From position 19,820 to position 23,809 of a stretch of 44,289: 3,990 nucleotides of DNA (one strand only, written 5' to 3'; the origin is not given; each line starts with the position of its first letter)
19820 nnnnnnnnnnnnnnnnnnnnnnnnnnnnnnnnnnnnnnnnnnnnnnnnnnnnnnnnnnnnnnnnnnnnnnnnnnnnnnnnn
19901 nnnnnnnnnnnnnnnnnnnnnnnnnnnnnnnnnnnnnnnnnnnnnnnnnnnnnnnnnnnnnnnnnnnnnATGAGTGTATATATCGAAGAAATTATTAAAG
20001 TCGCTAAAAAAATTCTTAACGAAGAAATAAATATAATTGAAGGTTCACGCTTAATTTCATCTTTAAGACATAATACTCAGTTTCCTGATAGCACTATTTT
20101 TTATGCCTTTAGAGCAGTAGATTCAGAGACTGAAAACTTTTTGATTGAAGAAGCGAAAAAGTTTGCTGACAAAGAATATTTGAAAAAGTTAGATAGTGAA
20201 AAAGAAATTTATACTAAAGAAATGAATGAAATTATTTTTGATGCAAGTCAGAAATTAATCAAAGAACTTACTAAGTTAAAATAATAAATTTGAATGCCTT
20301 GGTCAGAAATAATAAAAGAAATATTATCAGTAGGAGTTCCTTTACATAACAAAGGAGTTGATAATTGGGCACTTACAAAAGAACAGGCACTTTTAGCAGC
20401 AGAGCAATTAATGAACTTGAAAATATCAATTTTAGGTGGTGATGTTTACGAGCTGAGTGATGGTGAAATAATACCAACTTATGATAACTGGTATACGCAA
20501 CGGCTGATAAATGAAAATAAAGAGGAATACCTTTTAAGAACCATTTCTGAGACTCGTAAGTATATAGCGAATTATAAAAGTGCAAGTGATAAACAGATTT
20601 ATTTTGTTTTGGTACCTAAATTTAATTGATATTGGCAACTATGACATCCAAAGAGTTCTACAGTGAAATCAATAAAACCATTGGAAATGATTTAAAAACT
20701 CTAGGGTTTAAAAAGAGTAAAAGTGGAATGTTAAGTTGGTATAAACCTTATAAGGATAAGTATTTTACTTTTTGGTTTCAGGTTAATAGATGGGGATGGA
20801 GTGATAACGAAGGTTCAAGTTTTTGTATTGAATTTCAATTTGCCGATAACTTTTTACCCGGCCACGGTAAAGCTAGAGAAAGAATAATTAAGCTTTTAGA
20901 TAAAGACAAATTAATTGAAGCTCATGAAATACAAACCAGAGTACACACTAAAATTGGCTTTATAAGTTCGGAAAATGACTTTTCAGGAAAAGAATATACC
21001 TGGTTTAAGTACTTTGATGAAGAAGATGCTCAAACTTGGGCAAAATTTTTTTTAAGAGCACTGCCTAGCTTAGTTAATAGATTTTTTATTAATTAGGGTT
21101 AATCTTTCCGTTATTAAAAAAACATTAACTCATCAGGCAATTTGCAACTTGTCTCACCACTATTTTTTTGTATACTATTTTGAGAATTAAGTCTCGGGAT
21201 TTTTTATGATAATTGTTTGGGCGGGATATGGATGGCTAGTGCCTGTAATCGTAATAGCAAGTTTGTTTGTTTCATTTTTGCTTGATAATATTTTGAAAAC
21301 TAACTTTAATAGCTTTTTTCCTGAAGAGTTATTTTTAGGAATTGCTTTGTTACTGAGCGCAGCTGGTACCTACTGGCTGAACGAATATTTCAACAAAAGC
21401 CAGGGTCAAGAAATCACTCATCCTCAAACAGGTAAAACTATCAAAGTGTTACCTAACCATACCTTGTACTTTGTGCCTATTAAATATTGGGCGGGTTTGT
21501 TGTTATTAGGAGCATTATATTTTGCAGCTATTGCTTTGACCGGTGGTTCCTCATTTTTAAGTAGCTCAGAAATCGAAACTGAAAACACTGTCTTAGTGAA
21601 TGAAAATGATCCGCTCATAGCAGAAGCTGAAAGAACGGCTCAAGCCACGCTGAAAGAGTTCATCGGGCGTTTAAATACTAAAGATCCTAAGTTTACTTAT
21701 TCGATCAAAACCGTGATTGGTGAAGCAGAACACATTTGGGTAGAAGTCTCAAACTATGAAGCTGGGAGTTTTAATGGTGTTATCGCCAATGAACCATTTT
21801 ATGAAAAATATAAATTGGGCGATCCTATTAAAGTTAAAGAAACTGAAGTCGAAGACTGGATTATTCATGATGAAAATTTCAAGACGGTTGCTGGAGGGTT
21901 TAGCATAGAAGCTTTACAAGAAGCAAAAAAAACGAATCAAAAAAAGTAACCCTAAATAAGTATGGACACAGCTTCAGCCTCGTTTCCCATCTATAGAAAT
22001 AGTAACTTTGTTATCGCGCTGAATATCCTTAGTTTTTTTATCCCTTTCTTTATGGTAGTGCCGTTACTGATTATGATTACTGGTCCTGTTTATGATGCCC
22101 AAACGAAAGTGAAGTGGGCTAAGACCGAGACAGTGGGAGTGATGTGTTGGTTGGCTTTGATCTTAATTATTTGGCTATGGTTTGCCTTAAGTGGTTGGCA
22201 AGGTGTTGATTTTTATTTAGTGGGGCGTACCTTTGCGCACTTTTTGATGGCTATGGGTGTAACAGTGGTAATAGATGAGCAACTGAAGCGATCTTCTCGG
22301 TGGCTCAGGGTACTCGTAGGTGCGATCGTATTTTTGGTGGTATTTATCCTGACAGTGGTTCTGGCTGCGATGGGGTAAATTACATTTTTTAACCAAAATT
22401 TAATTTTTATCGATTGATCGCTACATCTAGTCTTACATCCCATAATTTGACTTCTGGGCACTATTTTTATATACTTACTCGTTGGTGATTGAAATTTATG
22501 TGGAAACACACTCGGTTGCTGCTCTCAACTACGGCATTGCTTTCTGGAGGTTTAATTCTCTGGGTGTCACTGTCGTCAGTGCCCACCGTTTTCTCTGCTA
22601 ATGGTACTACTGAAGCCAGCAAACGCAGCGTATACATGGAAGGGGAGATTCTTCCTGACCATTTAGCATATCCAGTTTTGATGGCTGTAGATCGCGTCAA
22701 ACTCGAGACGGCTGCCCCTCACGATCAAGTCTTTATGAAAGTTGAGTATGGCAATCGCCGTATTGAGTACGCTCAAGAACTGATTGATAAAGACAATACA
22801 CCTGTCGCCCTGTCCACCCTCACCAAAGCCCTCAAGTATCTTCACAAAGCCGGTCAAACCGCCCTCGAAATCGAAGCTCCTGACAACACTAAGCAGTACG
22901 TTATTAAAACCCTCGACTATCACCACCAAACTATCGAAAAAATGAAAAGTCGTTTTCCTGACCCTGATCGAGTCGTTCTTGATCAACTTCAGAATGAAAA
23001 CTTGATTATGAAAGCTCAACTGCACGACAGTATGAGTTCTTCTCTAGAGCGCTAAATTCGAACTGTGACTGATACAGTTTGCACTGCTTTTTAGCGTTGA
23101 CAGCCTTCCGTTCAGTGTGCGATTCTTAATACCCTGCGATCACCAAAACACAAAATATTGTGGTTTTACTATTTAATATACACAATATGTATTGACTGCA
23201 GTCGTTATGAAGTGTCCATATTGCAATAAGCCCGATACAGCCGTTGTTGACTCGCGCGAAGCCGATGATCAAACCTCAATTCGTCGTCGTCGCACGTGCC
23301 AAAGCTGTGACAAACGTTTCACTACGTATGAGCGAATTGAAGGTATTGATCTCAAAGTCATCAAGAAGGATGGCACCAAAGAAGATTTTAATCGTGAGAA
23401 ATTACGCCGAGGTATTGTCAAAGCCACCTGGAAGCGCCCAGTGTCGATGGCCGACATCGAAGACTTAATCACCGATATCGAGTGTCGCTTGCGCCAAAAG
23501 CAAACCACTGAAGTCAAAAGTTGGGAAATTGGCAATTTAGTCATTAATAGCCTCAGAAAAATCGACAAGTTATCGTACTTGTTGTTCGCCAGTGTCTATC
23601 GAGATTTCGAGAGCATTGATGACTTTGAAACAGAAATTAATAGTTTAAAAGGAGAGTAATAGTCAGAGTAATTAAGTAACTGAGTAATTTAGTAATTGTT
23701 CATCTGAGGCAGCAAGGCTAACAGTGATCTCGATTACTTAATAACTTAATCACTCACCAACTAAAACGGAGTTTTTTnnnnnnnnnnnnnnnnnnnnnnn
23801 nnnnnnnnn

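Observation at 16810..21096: Toxin-less polyimmunity array of eight AT-rich genes behind a single toxin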

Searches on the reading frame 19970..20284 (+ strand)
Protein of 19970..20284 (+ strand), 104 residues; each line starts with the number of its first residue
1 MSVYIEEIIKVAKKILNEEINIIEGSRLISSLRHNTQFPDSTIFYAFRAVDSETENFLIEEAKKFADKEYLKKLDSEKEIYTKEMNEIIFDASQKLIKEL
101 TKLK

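Call 5: search_protein_families(library=pfam, proteins=[window:19970-20284:+], max_evalue=0.1)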
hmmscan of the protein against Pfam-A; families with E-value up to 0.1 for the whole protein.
window:19970-20284:+ (104 aa): 2 families
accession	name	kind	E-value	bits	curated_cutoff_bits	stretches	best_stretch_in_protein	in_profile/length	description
PF10675.14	DUF2489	-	0.00014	22.3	27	1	5-96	37-130/130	Protein of unknown function (DUF2489)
PF07724.20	AAA_2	-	0.091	13.2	27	0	3-39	79-115/166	AAA domain (Cdc48 subfamily)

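Call 7: search_protein_families(library=ncbifam, proteins=[window:19970-20284:+], max_evalue=0.1)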
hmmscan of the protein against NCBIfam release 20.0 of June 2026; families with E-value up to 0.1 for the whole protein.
window:19970-20284:+ (104 aa): 1 family
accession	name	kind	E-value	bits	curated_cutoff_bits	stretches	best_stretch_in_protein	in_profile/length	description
TIGR02939.1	RpoE_Sigma70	equivalog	0.043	13.8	236.15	1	53-101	95-144/190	RNA polymerase sigma factor RpoE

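Call 63: search_dna_similar(query=window:19970-20281:+, collection=plasmids, mode=protein, max_evalue=0.01, max_rows=10)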
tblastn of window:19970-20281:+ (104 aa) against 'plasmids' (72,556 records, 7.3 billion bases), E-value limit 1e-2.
No match.

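Call 87: search_protein_families(library=phrogs, proteins=[window:19970-20284:+], max_evalue=0.01)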
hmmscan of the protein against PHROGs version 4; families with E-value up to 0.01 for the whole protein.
window:19970-20284:+ (104 aa): 0 families

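Call 88: search_protein_families(library=padloc, proteins=[window:19970-20284:+], max_evalue=0.01)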
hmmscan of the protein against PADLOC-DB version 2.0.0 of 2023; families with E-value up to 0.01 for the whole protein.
window:19970-20284:+ (104 aa): 0 families

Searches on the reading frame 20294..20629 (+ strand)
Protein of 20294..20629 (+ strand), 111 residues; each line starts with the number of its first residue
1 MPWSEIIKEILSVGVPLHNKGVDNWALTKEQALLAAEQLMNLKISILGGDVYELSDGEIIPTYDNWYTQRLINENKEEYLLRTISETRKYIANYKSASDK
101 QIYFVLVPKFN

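Call 5: search_protein_families(library=pfam, proteins=[window:20294-20629:+], max_evalue=0.1)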
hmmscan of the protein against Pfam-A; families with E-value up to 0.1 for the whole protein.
window:20294-20629:+ (111 aa): 1 family
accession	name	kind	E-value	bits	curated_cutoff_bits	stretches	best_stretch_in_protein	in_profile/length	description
PF15569.11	Imm40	-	4.1e-09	37.3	25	1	19-103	4-86/90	Immunity protein 40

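Call 7: search_protein_families(library=ncbifam, proteins=[window:20294-20629:+], max_evalue=0.1)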
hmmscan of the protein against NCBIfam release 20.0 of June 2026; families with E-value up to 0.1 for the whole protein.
window:20294-20629:+ (111 aa): 2 families
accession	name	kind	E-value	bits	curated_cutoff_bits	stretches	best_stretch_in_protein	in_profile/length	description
NF007542.0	PRK10157.1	subfamily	0.072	11.8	610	1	45-110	44-110/428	FAD-dependent oxidoreductase FixC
TIGR01861.1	ANFD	equivalog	0.087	11.3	873.8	1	50-82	64-96/513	nitrogenase iron-iron protein, alpha chain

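Call 15: find_encoding_contigs(protein=window:20294-20629:+, flank=10000, max_places=10)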
Protein window:20294-20629:+ (111 aa): no gene with exactly this product is on record in the collection.

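Call 64: search_dna_similar(query=window:20294-20626:+, collection=plasmids, mode=protein, max_evalue=0.01, max_rows=10)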
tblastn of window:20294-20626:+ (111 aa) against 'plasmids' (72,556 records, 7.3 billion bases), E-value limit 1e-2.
Records with a match: 5; places in all: 5; records where one place covers at least 80% of the query: 4.
Best place of each record, by identity: <60% 5.
By first word of the organism name: Leptospira 3; Burkholderia 1; Rhizobium 1.
By predicted mobility (MOB-suite, as given by PLSDB): non-mobilizable 3; conjugative 2.
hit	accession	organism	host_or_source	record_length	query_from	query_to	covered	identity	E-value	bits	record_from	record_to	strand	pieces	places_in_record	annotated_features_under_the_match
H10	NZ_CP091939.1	Leptospira noguchii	Bos taurus,Cell culture,urine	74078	3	109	96%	48.6%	5e-25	104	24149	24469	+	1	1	imm40: Imm40 family immunity protein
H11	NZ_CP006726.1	Leptospira interrogans serovar Linhai str. 56609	-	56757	3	109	96%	48.6%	8e-25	103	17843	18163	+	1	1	imm40: Imm40 family immunity protein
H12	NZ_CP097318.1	Leptospira interrogans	bovine,bacterial culture,vaginal mucus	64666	3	109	96%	48.6%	8e-25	103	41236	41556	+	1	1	imm40: Imm40 family immunity protein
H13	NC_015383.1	Burkholderia gladioli BSR3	-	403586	1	107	96%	31.5%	2e-4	46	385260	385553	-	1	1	hypothetical protein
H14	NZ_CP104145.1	Rhizobium sullae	Sulla coronaria,cell culture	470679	3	56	49%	50.9%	1e-4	46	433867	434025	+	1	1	none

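Call 87: search_protein_families(library=phrogs, proteins=[window:20294-20629:+], max_evalue=0.01)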
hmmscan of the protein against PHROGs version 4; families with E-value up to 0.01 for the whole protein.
window:20294-20629:+ (111 aa): 0 families

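Call 88: search_protein_families(library=padloc, proteins=[window:20294-20629:+], max_evalue=0.01)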
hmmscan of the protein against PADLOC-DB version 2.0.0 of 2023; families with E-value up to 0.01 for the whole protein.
window:20294-20629:+ (111 aa): 0 families

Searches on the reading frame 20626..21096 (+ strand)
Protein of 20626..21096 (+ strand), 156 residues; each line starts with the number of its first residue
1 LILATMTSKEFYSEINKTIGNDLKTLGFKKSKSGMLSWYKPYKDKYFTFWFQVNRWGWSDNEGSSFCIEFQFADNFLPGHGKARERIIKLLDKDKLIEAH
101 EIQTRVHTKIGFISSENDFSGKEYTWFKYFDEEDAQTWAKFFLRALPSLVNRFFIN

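Call 5: search_protein_families(library=pfam, proteins=[window:20626-21096:+], max_evalue=0.1)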
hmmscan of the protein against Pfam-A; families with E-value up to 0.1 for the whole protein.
window:20626-21096:+ (156 aa): 2 families
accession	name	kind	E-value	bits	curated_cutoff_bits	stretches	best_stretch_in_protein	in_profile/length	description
PF14137.11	DUF4304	-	3e-06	27.6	23.2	1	20-145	2-104/115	Domain of unknown function (DUF4304)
PF21476.4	PF0610-like_N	-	0.014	16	33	1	84-108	3-26/50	PF0610-like, N-terminal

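Call 7: search_protein_families(library=ncbifam, proteins=[window:20626-21096:+], max_evalue=0.1)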
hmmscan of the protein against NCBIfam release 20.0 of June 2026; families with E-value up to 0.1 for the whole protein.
window:20626-21096:+ (156 aa): 0 families

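Call 57: search_dna_similar(query=window:20626-21096:+, collection=plasmids, mode=protein, max_evalue=0.001, max_rows=10)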
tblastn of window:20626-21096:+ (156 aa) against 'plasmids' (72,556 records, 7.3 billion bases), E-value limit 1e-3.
No match.

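Call 65: search_solved_structures(query=window:20626-21093:+, max_evalue=1)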
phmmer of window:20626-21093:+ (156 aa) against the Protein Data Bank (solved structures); distinct sequences matched with E-value up to 1: 3.
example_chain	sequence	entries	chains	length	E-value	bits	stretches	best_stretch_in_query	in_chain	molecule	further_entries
6p8o_A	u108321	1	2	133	0.15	15.2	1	26-67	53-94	HORMA domain containing protein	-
6p8s_A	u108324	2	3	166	0.23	14.6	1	26-67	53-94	HORMA domain containing protein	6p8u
6p8r_A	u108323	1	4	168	0.25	14.5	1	26-67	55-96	HORMA domain containing protein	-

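Call 87: search_protein_families(library=phrogs, proteins=[window:20626-21096:+], max_evalue=0.01)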
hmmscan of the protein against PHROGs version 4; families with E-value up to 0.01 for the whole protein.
window:20626-21096:+ (156 aa): 0 families

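Call 88: search_protein_families(library=padloc, proteins=[window:20626-21096:+], max_evalue=0.01)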
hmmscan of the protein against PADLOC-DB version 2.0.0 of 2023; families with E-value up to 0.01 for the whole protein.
window:20626-21096:+ (156 aa): 0 families

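Call 96: find_related_loci(query=window:20626-21096:+, collection=metagenome_contigs, flank=6000)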
Query window:20626-21096:+ (156 aa) in metagenome_contigs; peptide patterns used: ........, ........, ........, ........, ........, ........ (x = any residue, [..] = any of these).
223 stretches matched a pattern, but none encodes a relative of the query by tblastn (E <= 1e-3).

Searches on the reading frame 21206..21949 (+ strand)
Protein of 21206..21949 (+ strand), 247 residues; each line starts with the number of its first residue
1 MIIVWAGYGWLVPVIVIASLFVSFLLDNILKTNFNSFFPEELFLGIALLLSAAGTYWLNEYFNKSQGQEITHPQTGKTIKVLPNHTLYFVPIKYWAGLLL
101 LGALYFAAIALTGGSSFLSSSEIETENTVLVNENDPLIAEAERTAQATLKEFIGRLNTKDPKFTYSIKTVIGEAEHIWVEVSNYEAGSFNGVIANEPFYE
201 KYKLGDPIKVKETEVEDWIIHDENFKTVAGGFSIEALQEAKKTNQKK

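Call 5: search_protein_families(library=pfam, proteins=[window:21206-21949:+], max_evalue=0.1)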
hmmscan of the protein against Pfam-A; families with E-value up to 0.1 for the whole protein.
window:21206-21949:+ (247 aa): 1 family
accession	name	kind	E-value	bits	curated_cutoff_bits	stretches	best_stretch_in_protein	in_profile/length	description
PF10077.14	DUF2314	-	2.4e-12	47.6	22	1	145-244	11-121/134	Uncharacterized protein conserved in bacteria (DUF2314)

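Call 7: search_protein_families(library=ncbifam, proteins=[window:21206-21949:+], max_evalue=0.1)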
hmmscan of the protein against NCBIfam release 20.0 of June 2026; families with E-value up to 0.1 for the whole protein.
window:21206-21949:+ (247 aa): 1 family
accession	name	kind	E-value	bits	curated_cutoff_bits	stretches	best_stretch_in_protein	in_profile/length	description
NF051875.1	glycan_WsfD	subfamily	0.057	12.1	80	1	15-61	126-172/452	glycan biosynthesis hexose transferase WsfD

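Call 87: search_protein_families(library=phrogs, proteins=[window:21206-21949:+], max_evalue=0.01)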
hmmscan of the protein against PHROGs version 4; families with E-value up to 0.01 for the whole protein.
window:21206-21949:+ (247 aa): 0 families

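Call 88: search_protein_families(library=padloc, proteins=[window:21206-21949:+], max_evalue=0.01)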
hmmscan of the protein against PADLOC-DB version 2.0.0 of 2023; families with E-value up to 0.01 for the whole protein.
window:21206-21949:+ (247 aa): 0 families

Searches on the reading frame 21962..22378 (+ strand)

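Call 10: search_protein_families(library=pfam, proteins=[window:21962-22378:+], max_evalue=0.01)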
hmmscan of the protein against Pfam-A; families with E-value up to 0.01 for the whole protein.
window:21962-22378:+ (138 aa): 0 families

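Call 16: search_protein_families(library=pfam, proteins=[window:21962-22378:+], max_evalue=10)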
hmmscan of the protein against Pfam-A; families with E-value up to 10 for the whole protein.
window:21962-22378:+ (138 aa): 2 families
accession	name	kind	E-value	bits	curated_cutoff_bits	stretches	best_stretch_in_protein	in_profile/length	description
PF09843.14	DUF2070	-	2.3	6.9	30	1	13-129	35-148/561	Predicted membrane protein (DUF2070)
PF13567.11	DUF4131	-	6.1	7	31.6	1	26-119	8-88/165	Domain of unknown function (DUF4131)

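Call 87: search_protein_families(library=phrogs, proteins=[window:21962-22378:+], max_evalue=0.01)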
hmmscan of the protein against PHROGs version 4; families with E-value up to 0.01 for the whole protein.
window:21962-22378:+ (138 aa): 0 families

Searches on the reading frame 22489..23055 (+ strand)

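Call 10: search_protein_families(library=pfam, proteins=[window:22489-23055:+], max_evalue=0.01)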
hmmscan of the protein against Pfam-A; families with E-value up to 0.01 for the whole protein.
window:22489-23055:+ (188 aa): 1 family
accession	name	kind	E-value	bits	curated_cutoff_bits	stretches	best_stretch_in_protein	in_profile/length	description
PF18915.5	DUF5667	-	1.4e-06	29.1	27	1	54-142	2-82/99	Domain of unknown function (DUF5667)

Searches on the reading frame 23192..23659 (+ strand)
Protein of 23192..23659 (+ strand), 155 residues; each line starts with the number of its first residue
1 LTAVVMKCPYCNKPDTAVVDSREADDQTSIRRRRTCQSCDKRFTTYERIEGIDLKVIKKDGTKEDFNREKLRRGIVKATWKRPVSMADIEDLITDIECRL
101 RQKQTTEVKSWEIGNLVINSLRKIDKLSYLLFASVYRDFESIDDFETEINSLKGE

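Call 10: search_protein_families(library=pfam, proteins=[window:23192-23659:+], max_evalue=0.01)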
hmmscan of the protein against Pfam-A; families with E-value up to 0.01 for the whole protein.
window:23192-23659:+ (155 aa): 3 families
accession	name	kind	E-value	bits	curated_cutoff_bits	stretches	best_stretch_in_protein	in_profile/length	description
PF22811.2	Zn_ribbon_NrdR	-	5.1e-21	74.8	27.2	1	6-47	1-42/42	Transcriptional repressor NrdR-like, N-terminal domain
PF03477.21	ATP-cone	-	2e-20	73.6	25.8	1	55-141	2-87/88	ATP cone domain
PF25722.1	CMV_UL34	-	0.0084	16.2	27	0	69-130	52-115/233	Cytomegalovirus transcriptional regulator UL34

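Call 26: find_related_loci(query=window:23192-23659:+, collection=genome_contigs, flank=10000)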
Query window:23192-23659:+ (155 aa) in genome_contigs; peptide patterns used: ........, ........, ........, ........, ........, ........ (x = any residue, [..] = any of these).
328 stretches matched a pattern; 215 encode a relative of the query (tblastn E <= 1e-3); the best 80 are kept; 80 distinct loci.
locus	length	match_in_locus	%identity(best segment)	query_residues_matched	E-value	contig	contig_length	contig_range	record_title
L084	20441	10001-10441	80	6-152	4e-79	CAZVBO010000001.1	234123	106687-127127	MAG TPA_asm: uncultured Pseudomonadales bacterium isolate SRP304446_co1_134 genome assembly, contig: NODE_6_length_23412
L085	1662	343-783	80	6-152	1e-82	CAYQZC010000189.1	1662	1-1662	MAG TPA_asm: uncultured Pseudomonadales bacterium isolate SRP292972_co1_124 genome assembly, contig: NODE_30927_length_1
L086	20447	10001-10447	77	4-152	4e-78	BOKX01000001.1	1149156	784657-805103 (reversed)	Patescibacteria group bacterium BroJett032 DNA, sequence1, whole genome shotgun sequence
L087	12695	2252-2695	78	5-152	2e-75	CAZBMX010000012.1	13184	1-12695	MAG TPA_asm: uncultured Pseudomonadales bacterium isolate SRP192515_co1_124 genome assembly, contig: NODE_4598_length_13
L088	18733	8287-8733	75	5-153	1e-73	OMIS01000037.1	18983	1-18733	bacterium isolate AM_0466 genome assembly, contig: AM_0466_37, whole genome shotgun sequence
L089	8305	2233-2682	70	3-152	1e-73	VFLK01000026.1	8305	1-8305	MAG: Candidatus Paceibacterota bacterium isolate Bin_61_66 c_000002122514, whole genome shotgun sequence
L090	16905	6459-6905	70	4-152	9e-73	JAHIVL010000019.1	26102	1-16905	MAG: Patescibacteria group bacterium isolate MM_PC_MetaG.mb.79 MM_PC_MetaG.mb.79_k141_424180, whole genome shotgun seque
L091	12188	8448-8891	64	6-153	1e-64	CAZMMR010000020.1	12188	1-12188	MAG TPA_asm: uncultured Pseudomonadales bacterium isolate SRP141376_co2_351 genome assembly, contig: NODE_10100_length_1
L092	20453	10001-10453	53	3-153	6e-50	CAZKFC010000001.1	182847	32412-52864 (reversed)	MAG TPA_asm: uncultured Methanosarcinales archaeon isolate binchicken_co19_615 genome assembly, contig: NODE_16_length_1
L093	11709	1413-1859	51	6-154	2e-49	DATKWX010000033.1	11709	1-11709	MAG TPA_asm: Candidatus Bathyarchaeia archaeon isolate SMAG_U14175 k141_1454873, whole genome shotgun sequence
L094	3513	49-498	47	3-152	7e-47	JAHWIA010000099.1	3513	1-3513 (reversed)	MAG: Candidatus Woesearchaeota archaeon isolate Yap200.bin8.246 contig_74922, whole genome shotgun sequence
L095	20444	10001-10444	51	5-152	3e-46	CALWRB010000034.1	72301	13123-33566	MAG: uncultured Lachnospiraceae bacterium isolate E03__bin254 genome assembly, contig: E03__k127_61477, whole genome sho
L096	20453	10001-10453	53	5-155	3e-46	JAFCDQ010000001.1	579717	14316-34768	Candidatus Woesearchaeota archaeon isolate Meg19_1012_Bin_77 Meg19_1012_Bin_77_scaffold_1, whole genome shotgun sequence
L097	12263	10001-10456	47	1-152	7e-46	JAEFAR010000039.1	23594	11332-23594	MAG: Lachnospiraceae bacterium isolate Tb.RUG.499 NODE_8902_length_23594_cov_3.146972, whole genome shotgun sequence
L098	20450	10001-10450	47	3-152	5e-46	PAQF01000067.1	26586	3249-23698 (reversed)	MAG: Candidatus Poribacteria bacterium isolate SP142 MHASMcontig_3301533, whole genome shotgun sequence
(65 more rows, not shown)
